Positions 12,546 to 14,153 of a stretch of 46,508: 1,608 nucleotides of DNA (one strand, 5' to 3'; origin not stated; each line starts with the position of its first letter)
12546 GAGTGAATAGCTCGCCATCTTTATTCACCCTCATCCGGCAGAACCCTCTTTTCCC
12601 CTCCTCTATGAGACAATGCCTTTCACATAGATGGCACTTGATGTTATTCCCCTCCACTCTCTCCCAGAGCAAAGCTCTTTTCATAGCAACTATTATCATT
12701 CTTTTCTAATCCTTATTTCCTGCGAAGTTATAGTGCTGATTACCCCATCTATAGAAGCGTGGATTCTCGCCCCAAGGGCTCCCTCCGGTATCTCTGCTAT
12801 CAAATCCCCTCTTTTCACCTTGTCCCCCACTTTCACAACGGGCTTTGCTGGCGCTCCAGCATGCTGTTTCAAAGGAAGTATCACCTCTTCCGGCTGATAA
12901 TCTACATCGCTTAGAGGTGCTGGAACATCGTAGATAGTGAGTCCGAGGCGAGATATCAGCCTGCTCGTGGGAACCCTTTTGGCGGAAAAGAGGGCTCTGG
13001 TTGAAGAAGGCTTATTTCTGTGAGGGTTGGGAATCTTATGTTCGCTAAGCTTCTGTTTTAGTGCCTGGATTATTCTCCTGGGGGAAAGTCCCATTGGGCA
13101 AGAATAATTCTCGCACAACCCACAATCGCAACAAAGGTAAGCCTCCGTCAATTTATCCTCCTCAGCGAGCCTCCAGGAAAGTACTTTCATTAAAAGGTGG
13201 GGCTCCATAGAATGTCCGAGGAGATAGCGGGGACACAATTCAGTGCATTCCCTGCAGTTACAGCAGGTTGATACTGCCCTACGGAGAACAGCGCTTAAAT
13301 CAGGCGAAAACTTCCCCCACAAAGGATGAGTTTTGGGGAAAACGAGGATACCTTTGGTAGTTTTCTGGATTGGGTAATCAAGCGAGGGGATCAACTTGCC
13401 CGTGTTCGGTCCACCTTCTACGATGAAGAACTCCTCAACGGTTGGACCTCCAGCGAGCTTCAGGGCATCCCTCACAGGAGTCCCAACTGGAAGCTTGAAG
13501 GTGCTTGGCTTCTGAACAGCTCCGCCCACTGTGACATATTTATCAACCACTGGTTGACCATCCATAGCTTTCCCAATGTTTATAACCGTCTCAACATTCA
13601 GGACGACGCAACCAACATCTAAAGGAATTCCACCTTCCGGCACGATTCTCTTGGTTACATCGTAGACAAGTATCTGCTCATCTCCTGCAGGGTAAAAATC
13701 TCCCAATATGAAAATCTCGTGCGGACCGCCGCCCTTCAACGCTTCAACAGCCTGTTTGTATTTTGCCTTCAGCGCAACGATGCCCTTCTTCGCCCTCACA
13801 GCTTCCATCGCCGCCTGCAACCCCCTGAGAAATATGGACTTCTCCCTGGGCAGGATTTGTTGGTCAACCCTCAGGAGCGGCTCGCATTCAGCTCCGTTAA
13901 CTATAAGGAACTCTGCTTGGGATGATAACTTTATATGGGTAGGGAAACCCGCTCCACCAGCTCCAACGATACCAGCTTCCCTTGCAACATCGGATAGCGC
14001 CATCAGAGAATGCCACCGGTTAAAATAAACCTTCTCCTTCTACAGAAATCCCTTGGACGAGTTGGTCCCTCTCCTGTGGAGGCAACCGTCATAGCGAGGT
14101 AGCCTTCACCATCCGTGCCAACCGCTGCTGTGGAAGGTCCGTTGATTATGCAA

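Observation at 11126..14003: PduS/PduT-type electron-transfer pair in a microcompartment that has no B12-dependent enzyme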

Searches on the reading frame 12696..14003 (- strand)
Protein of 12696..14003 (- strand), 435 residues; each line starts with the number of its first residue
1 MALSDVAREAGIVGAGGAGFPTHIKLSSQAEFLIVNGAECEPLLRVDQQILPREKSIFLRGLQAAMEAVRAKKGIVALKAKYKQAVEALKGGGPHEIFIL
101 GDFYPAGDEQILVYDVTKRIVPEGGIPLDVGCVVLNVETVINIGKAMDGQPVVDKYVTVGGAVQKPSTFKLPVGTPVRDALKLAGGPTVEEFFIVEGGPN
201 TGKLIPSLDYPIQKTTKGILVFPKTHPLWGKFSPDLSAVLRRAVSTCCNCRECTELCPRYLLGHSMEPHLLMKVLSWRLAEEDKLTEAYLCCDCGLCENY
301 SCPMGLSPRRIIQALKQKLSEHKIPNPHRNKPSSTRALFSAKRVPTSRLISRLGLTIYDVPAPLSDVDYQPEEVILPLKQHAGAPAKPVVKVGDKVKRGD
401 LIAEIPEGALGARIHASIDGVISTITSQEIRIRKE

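Call 4: search_protein_families(library=pfam, proteins=[window:12696-14003:-], max_evalue=0.01)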
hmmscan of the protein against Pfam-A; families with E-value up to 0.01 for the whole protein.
window:12696-14003:- (435 aa): 7 families
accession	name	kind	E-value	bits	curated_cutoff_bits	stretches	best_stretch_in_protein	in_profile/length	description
PF01512.22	Complex1_51K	-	5.7e-40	137.1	31.2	1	8-143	2-148/150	Nuo51 FMN-binding domain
PF13375.12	RnfC_N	-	3e-17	63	25.6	1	370-430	26-85/101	RnfC Barrel sandwich hybrid domain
PF13534.11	Fer4_17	-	8.1e-12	45.9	22.2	1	247-307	2-61/61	4Fe-4S dicluster domain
PF10531.15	SLBB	-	8.7e-10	38.7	27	1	156-190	1-35/55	SLBB domain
PF22461.2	SLBB_2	-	0.0009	19.7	27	1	156-188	2-35/79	SLBB domain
PF00364.28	Biotin_lipoyl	-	0.001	19.3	22.1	1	386-427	17-58/73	Biotin-requiring enzyme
PF13533.13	Biotin_lipoyl_2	-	0.0061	16.8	29.8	0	390-405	16-31/32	Biotin-lipoyl like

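Call 5: search_protein_families(library=ncbifam, proteins=[window:12696-14003:-], max_evalue=0.01)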
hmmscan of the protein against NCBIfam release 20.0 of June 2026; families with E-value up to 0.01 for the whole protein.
window:12696-14003:- (435 aa): 14 families
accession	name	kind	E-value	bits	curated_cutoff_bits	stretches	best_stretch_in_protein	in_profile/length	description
TIGR01945.1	rnfC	subfamily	1.4e-74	251.2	245.95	2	4-322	125-434/435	RnfABCDGE type electron transport complex subunit C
TIGR04481.1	PR_assoc_PrdC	equivalog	6.4e-67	226.2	490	2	5-222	78-305/425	proline reductase-associated electron transfer protein PrdC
NF003454.1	PRK05035.1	equivalog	6.1e-63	213.2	345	2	5-341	128-454/556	electron transport complex subunit RsxC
NF041837.1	rnfC_Methano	equivalog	2.9e-27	95.6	650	2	111-317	235-424/438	Rnf electron transport complex subunit RnfC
TIGR01959.1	nuoF_fam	equivalog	2.2e-11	42.8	558.65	1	7-90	42-131/410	NADH-quinone oxidoreductase subunit NuoF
NF010120.0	PRK13596.1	equivalog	2.6e-06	26.2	389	1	7-90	47-137/433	NADH-quinone oxidoreductase subunit NuoF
NF003761.0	PRK05352.1-4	equivalog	3.8e-06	25.9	450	1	33-205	150-312/449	Na(+)-translocating NADH-quinone reductase subunit A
NF008436.0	PRK11278.1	equivalog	5.5e-06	25.5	749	1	6-90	54-145/448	NADH-quinone oxidoreductase subunit NuoF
NF041890.1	hdrC_Methbact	equivalog_domain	0.0011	18.6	270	1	235-323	19-105/192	ferredoxin:CoB-CoM heterodisulfide reductase subunit HdrC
NF045670.1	quin_L_LdhH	equivalog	0.0012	17.2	800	1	243-323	302-387/706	L-lactate dehydrogenase (quinone) large subunit LdhH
TIGR02512.1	FeFe_hydrog_A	subfamily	0.0033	16.4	405.95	1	242-323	4-84/375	[FeFe] hydrogenase, group A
NF008369.0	PRK11168.1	equivalog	0.0039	16.1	278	0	238-259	51-72/401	anaerobic glycerol-3-phosphate dehydrogenase subunit C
NF000044.2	APH_2pp_IIIa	exception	0.0063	15.9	625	1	126-164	63-101/306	aminoglycoside O-phosphotransferase APH(2'')-IIIa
NF041779.1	hetero_SS_HdrC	equivalog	0.0064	16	350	0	244-318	30-102/198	ferredoxin:CoB-CoM heterodisulfide reductase subunit HdrC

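Call 27: search_solved_structures(query=window:12696-14003:-, show_alignments=2, max_evalue=0.00001)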
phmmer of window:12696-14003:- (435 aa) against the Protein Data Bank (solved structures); distinct sequences matched with E-value up to 0.00001: 10.
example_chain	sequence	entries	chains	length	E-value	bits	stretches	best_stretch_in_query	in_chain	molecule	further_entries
7zc6_C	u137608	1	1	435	1.9e-53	185.1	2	5-313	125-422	RnfC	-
9eri_C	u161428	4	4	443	1.4e-49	172.3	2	5-309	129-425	Na(+)-translocating ferredoxin:NAD(+) oxidoreductase complex subunit C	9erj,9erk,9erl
8ahx_C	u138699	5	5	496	3.2e-42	148.1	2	2-313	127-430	Ion-translocating oxidoreductase complex subunit C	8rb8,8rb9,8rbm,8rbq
2fug_1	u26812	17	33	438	2.9e-10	42.7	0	7-90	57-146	NADH-quinone oxidoreductase chain 1 | NADH-QUINONE OXIDOREDUCTASE SUBUNIT 1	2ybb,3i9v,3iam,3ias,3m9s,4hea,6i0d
7p5h_B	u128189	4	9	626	9.1e-07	31.2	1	6-90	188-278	Fe-hydrogenase, subunit beta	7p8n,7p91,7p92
7p61_F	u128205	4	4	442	5e-06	28.8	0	7-89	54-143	NADH-quinone oxidoreductase subunit F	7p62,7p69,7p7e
9q8i_F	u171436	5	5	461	5e-06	28.8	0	7-89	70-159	NADH-quinone oxidoreductase subunit F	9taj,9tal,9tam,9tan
7awt_F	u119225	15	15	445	5.1e-06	28.8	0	7-89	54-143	NADH-quinone oxidoreductase subunit F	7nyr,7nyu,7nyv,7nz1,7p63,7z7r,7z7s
7p64_F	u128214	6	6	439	5.6e-06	28.6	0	7-89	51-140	NADH-quinone oxidoreductase subunit F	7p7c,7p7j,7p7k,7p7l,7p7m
9bov_B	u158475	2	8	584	6e-06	28.5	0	8-89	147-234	NADH dehydrogenase (Quinone)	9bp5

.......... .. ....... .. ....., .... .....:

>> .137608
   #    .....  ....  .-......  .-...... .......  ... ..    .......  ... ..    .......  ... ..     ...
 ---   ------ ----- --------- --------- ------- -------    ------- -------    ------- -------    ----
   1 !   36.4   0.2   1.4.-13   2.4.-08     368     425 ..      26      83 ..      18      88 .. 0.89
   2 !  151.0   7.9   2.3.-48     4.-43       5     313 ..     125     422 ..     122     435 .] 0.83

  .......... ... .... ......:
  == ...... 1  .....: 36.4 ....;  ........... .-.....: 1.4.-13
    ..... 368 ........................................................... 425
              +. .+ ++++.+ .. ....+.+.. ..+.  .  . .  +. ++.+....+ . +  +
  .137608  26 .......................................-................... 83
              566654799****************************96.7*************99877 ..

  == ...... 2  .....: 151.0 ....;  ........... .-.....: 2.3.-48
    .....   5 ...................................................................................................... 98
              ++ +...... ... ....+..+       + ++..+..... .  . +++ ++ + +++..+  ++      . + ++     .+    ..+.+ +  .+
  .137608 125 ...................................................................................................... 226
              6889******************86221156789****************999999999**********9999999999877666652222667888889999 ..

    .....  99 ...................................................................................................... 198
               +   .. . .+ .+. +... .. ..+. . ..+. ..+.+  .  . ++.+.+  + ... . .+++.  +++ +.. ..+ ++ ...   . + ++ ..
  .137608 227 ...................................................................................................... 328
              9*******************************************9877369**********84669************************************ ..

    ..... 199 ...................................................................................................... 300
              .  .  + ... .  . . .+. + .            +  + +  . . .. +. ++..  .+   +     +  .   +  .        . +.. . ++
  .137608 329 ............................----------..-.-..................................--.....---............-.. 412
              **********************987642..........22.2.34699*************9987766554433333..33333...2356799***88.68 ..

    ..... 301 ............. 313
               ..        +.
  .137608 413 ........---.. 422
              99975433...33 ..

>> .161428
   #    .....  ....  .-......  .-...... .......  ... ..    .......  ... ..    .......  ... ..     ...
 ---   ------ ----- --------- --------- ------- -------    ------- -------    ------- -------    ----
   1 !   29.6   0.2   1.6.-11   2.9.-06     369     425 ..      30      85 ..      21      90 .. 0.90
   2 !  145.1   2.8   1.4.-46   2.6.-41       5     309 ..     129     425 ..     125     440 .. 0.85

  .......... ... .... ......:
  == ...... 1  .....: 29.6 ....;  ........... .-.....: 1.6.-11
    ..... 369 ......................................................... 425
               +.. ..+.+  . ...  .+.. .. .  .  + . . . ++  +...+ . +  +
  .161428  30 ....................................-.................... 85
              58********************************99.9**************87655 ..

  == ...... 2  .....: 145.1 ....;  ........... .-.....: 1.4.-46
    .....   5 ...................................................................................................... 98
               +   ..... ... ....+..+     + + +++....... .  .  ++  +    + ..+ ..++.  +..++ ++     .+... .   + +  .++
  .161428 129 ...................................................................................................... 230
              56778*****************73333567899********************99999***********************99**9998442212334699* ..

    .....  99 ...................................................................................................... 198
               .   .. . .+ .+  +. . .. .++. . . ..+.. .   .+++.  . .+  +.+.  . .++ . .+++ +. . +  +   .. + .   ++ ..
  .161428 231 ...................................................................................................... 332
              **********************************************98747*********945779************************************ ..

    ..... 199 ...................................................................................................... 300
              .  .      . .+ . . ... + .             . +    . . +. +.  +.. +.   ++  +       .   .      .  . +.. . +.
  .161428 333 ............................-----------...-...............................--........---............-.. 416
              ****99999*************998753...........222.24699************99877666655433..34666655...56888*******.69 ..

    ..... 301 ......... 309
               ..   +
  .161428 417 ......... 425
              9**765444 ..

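Call 29: find_related_loci(query=window:12696-14003:-, collection=metagenome_contigs, flank=8000)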
Query window:12696-14003:- (435 aa) in metagenome_contigs; peptide patterns used: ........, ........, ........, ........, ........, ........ (x = any residue, [..] = any of these).
600 stretches matched a pattern (row limit reached: there are more); 585 encode a relative of the query (tblastn E <= 1e-3); the best 80 are kept; 80 distinct loci.
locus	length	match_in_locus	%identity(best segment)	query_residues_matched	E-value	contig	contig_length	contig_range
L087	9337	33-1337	81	1-435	0e+0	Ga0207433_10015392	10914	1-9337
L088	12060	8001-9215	53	20-420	6e-142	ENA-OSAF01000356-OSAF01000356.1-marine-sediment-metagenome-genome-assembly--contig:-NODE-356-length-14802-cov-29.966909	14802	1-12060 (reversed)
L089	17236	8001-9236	51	20-428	2e-136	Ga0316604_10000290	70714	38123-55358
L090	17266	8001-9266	50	20-435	3e-133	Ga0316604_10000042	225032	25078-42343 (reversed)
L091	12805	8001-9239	49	20-430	2e-132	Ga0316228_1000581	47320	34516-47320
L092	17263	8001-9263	48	20-434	1e-130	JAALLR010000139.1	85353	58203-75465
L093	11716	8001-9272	48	20-434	6e-129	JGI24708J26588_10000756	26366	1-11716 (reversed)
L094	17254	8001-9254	48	20-435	4e-130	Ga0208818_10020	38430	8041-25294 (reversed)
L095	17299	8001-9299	49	3-434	8e-126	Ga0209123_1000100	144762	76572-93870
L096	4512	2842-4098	47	20-434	3e-127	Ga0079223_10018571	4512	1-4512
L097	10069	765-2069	48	1-434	5e-125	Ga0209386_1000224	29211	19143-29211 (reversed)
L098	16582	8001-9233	47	20-428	3e-124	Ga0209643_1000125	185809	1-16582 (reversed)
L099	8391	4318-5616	49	3-434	4e-123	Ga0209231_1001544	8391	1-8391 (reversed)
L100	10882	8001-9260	45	20-434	2e-122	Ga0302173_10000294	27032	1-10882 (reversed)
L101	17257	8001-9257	48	20-435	6e-121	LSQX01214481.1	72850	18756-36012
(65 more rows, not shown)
